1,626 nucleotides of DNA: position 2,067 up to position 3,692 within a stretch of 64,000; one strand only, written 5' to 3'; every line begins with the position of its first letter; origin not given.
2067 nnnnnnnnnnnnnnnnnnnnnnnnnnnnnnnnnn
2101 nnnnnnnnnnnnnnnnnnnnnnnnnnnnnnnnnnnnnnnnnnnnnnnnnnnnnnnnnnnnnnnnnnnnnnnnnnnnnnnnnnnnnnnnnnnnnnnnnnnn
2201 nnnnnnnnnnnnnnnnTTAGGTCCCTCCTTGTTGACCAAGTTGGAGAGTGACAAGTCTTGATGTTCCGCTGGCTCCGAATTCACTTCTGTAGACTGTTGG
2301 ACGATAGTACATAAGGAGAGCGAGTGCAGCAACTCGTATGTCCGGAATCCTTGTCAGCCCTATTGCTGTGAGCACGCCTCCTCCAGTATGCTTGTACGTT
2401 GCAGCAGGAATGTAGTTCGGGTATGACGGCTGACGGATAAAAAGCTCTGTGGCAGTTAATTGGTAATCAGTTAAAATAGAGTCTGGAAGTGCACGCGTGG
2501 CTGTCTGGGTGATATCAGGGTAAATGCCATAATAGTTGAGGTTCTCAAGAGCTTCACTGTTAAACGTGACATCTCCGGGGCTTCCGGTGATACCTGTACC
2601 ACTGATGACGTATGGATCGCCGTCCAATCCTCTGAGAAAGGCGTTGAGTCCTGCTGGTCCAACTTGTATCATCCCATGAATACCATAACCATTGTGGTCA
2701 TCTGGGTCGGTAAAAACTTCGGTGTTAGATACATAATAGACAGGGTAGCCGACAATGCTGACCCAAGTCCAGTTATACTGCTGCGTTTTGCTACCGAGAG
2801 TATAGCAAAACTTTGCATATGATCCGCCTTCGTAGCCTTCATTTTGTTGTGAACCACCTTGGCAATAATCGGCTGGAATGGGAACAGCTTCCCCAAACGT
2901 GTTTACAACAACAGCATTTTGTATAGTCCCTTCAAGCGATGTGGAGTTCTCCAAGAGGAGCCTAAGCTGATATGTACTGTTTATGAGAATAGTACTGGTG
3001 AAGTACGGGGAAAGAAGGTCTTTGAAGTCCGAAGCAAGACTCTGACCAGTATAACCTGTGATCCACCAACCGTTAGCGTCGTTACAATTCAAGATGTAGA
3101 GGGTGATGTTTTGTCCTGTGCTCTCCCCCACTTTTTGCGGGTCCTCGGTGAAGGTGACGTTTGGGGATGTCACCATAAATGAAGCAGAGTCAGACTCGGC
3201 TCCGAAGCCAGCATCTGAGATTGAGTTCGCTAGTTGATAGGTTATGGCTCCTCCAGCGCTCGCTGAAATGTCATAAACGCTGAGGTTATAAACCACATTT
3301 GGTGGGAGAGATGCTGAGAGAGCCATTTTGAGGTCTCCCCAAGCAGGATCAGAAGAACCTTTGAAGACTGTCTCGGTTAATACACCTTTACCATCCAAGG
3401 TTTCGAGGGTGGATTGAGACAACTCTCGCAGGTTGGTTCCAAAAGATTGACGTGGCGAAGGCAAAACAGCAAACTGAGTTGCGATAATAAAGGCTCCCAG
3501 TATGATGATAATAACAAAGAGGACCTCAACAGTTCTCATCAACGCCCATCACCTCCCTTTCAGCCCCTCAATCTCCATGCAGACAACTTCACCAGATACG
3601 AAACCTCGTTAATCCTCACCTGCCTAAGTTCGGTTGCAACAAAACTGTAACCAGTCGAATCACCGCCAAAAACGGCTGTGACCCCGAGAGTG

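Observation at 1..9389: Tad/Epd-like type IV filament locus with five consecutive prepilin-like genes, three far larger than ordinary pilins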

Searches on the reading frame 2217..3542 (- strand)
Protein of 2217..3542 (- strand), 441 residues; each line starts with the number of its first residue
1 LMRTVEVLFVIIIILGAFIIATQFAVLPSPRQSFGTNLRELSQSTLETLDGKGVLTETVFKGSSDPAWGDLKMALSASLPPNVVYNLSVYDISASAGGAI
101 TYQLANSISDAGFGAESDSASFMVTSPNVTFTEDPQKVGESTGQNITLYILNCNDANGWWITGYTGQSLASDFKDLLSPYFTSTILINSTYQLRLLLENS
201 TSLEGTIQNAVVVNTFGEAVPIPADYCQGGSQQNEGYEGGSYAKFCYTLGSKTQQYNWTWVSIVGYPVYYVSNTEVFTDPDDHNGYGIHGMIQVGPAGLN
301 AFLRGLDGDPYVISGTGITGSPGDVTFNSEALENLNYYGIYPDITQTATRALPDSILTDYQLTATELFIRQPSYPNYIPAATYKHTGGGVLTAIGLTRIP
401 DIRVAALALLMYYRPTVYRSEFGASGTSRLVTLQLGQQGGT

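Call 6: search_protein_families(library=pfam, proteins=[window:2217-3542:-], max_evalue=1)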
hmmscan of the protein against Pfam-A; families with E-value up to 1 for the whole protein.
window:2217-3542:- (441 aa): 0 families

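Call 7: search_protein_families(library=ncbifam, proteins=[window:2217-3542:-], max_evalue=1)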
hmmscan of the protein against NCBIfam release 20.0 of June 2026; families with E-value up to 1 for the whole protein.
window:2217-3542:- (441 aa): 0 families

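Call 27: find_homologous_proteins(query=window:2217-3542:-, max_evalue=0.001)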
Query window:2217-3542:- (441 aa): 2128 proteins with E <= 0.001 among 8000 candidates; the best 120 are listed.
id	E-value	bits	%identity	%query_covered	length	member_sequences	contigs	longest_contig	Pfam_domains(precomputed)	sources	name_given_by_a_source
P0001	1.6e-292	988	100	100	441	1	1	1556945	-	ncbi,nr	ncbi:MAG: hypothetical protein JSW14_00630 [Candidatus Bathyarchaeum sp.]|nr:MAG: hypothetical prote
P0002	1.3e-240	817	84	100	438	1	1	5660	-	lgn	-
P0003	5.6e-235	798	83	100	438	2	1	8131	-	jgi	jgi:hypothetical protein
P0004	5.3e-233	792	82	100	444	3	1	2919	-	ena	-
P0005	4.8e-232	789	83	100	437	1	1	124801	-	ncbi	-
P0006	2.7e-231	786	83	100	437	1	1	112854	-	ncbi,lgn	-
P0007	2.8e-231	786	80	100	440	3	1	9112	-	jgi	jgi:hypothetical protein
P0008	5.0e-231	785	82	100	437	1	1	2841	-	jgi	jgi:hypothetical protein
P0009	6.6e-229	778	79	100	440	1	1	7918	-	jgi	jgi:hypothetical protein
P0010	8.4e-227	771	80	100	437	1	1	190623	-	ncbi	-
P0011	2.7e-225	766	79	100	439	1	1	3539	-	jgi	jgi:hypothetical protein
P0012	3.2e-225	766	79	100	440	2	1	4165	-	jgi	-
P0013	1.1e-221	754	76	100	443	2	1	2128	-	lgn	-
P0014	3.6e-221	753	77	100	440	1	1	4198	-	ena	-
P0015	2.8e-219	746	76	100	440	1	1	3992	-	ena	-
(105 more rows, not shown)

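Call 28: find_encoding_contigs(protein=P0001, flank=10000, max_places=3)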
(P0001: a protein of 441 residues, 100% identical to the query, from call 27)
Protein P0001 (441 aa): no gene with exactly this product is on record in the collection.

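Call 39: search_solved_structures(query=A4, max_evalue=10)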
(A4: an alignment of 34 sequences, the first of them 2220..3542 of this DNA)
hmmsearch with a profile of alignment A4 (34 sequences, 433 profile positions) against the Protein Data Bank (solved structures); distinct sequences matched with E-value up to 10: 1.
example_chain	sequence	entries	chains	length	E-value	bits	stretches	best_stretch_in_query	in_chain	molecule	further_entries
5x9q_A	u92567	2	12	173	0.68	11.6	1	73-125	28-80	Putative cytidylyltransferase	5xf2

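Call 54: find_encoding_contigs(protein=P0005, flank=10000, max_places=2)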
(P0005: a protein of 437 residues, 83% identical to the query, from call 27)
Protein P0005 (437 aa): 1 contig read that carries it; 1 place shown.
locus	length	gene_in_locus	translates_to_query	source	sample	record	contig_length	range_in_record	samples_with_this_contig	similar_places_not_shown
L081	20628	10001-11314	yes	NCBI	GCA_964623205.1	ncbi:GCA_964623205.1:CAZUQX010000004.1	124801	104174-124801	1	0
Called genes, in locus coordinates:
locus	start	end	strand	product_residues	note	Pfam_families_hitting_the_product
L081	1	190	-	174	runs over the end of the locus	PF01467:CTP_transf_like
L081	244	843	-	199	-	PF01035:DNA_binding_1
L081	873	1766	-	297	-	PF01061:ABC2_membrane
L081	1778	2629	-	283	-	PF01061:ABC2_membrane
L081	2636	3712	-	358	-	PF13175:AAA_15 (faint), PF00005:ABC_tran, PF13555:AAA_29 (faint), PF13304:AAA_21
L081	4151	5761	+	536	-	PF00437:T2SSE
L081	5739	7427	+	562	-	PF00482:T2SSF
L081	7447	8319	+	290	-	-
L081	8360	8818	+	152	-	-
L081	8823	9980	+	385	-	-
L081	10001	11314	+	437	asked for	-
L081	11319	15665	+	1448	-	-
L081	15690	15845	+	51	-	-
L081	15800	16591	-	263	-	PF01478:Peptidase_A24, PF06847:Arc_PepC_II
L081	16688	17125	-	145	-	-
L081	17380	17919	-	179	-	-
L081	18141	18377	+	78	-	-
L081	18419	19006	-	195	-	-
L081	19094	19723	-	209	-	PF04055:Radical_SAM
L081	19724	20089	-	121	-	-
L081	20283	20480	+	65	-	-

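Call 57: search_protein_families(library=pfam, proteins=[L081:15803-16591:-, L081:16691-17125:-, L081:17383-17919:-, L081:18422-19006:-], max_evalue=0.1)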
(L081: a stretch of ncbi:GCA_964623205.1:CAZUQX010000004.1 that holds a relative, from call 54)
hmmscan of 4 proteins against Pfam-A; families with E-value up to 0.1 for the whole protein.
L081:15803-16591:- (263 aa): 3 families
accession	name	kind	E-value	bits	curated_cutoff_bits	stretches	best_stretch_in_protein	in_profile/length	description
PF06847.16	Arc_PepC_II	-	4.9e-23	81.9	29.9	1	161-253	2-93/93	Archaeal Peptidase A24 C-terminus Type II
PF01478.23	Peptidase_A24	-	4.5e-14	53.2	26.5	1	11-129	1-102/104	Type IV leader peptidase family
PF02553.20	CbiN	-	0.067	13.6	25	0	62-104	5-47/67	Cobalt transport protein component CbiN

L081:16691-17125:- (145 aa): 4 families
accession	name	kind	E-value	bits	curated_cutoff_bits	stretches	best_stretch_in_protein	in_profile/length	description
PF07705.17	CARDB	-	0.002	18.8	22.7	1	58-139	15-89/101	CARDB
PF12704.14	MacB_PCD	-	0.013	16.2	27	1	17-112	3-84/207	MacB-like periplasmic core domain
PF00912.28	Transgly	-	0.022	14.7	27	1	47-103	27-82/178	Transglycosylase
PF07790.16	Pilin_N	-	0.054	14.8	25.2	1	10-64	1-62/78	Archaeal Type IV pilin, N-terminal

L081:17383-17919:- (179 aa): 0 families

L081:18422-19006:- (195 aa): 0 families

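Call 70: predict_structure(alignment_id=A6)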
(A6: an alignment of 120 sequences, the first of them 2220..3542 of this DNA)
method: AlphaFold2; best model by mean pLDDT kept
length: 441 residues; sequences in the alignment: 120
mean_pLDDT: 74.6   pTM: 0.62
mean pLDDT of the five models: 74.6, 74.1, 73.3, 63.6, 60.4
residues with pLDDT >= 90: 130; 70-90: 168; 50-70: 67; < 50: 76
segments of 3 or more residues with pLDDT < 50: 22-36, 113-132, 158-162, 270-292, 420-426
pLDDT, mean of each block of 10 residues (from residue 1): 66 72 39 51 73 76 82 78 74 56 73 48 42 75 89 70 69 92 93 94 93 83 85 80 87 96 62 36 38 63 92 74 90 83 85 92 95 92 94 74 90 80 48 63 34
secondary structure, 60 per line:
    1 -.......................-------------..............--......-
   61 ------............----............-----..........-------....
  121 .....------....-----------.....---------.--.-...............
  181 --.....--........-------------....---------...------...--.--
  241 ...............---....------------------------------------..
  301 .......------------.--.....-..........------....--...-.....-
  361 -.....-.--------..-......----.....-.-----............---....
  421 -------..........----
elements in order: H2-24 H38-51 H54-59 H67-78 E83-94 E100-109 E117-125 E132-135 E147-151 H166-180 E183-187 H190-197 E211-214 H242-255 E259-262 H299-307 E323-327 H329-338 E345-348 E351-353 H355-359 E362-366 E380-385 E390-394 H402-413 E417-420 E428-437

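Call 74: fold_search(model_id=the predicted structure, library=pdb)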
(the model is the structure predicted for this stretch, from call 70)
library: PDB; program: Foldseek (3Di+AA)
matches with E <= 10: 281; with E <= 0.001: 0
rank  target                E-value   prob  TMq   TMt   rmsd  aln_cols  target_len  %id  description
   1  4zdi_H                2.6e-02  0.72  0.27  0.23   8.9       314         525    8  Crystal structure of the M. tuberculosis CTP synthase PyrG (apo form) (released 2015-07-01)
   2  9gpi_D                1.9e-01  0.47  0.20  0.28   9.2       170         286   15  Structure of RmlD from Trichomonas vaginalis is space group P1 (released 2025-03-12)
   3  9gsc_C                2.7e-01  0.28  0.16  0.24  10.5       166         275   11  Structure of RmlD from Trichomonas vaginalis is space group P212121 (released 2025-03-12)
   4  7poc_A                4.0e-01  0.06  0.15  0.16  20.7       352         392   10  An Irreversible, Promiscuous and Highly Thermostable Claisen-Condensation Biocatalyst Drives the Synthesis of Substitu (released 2022-09-21)
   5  2hgs                  4.3e-01  0.06  0.08  0.08  17.7       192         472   14  HUMAN GLUTATHIONE SYNTHETASE (released 1999-06-22)
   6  5oeu_C                4.5e-01  0.07  0.11  0.12  20.3       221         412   10  The structure of a glutathione synthetase like-effector (GSS22) from Globodera pallida in ADP-bound closed conformatio (released 2018-04-25)
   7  8guh                  4.5e-01  0.06  0.13  0.14  18.6       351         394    8  Serine Palmitoyltransferase from Sphingobacterium multivorum complexed with Tris (released 2023-07-19)
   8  5x2y_D                5.4e-01  0.28  0.15  0.17   5.3       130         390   12  Crystal structure of Pseudomonas putida methionine gamma-lyase C116H mutant without sulfate ion (released 2017-04-12)
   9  4c8a_C                6.1e-01  0.06  0.06  0.16  16.5       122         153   10  mouse ZNRF3 ectodomain crystal form II (released 2013-11-20)
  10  3hvy_A                6.5e-01  0.06  0.14  0.15  19.5       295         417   10  Crystal structure of putative cystathionine beta-lyase involved in aluminum resistance (NP_348457.1) from Clostridium  (released 2009-06-30)
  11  8fbz_A                6.9e-01  0.04  0.08  0.07  17.3       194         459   12  Crystal Structure of apo human Glutathione Synthetase Y270E (released 2024-05-08)
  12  5xq2_A                8.2e-01  0.02  0.14  0.10  20.2       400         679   10  Crystal structure of T. thermophilus Argonaute protein complexed with a bulge 5A6 on the guide strand (released 2017-10-04)
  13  5oet_A                9.2e-01  0.05  0.09  0.10  18.2       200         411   12  The structure of a glutathione synthetase like-effector (GSS30) from Globodera pallida in apoform. (released 2018-04-25)
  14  8zdl_M                1.0e+00  0.15  0.06  0.20   8.2        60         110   17  Cryo-EM structure of Mycobacteriophage Douge genome-free connector (gp5, gp9, gp10, gp12 and gp13) (released 2025-06-25)
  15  6rud_D                1.0e+00  0.10  0.13  0.17   8.1       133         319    9  WOLINELLA SUCCINOGENES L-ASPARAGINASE P1 (released 2020-07-15)
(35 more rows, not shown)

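Call 98: search_protein_families(library=ncbifam, proteins=[L081:16691-17125:-, L081:15803-16591:-, L081:17383-17919:-], max_evalue=0.01)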
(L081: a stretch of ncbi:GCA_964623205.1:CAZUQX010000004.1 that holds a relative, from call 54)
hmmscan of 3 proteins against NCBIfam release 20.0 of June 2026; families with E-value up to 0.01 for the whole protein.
L081:16691-17125:- (145 aa): 2 families
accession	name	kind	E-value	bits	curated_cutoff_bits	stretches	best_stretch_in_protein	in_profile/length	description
TIGR02537.2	arch_flag_Nterm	domain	3.5e-07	29.6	20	1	9-39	2-32/33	archaellin/type IV pilin N-terminal domain-containing protein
NF046073.1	UpsA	equivalog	8.3e-07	29.2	130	1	9-142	1-129/136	pilin subunit UpsA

L081:15803-16591:- (263 aa): 1 family
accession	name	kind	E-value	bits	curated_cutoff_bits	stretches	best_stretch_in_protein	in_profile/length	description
NF040695.1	FlaK_Arch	equivalog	3e-18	66.2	330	1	11-257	4-226/230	preflagellin peptidase FlaK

L081:17383-17919:- (179 aa): 0 families
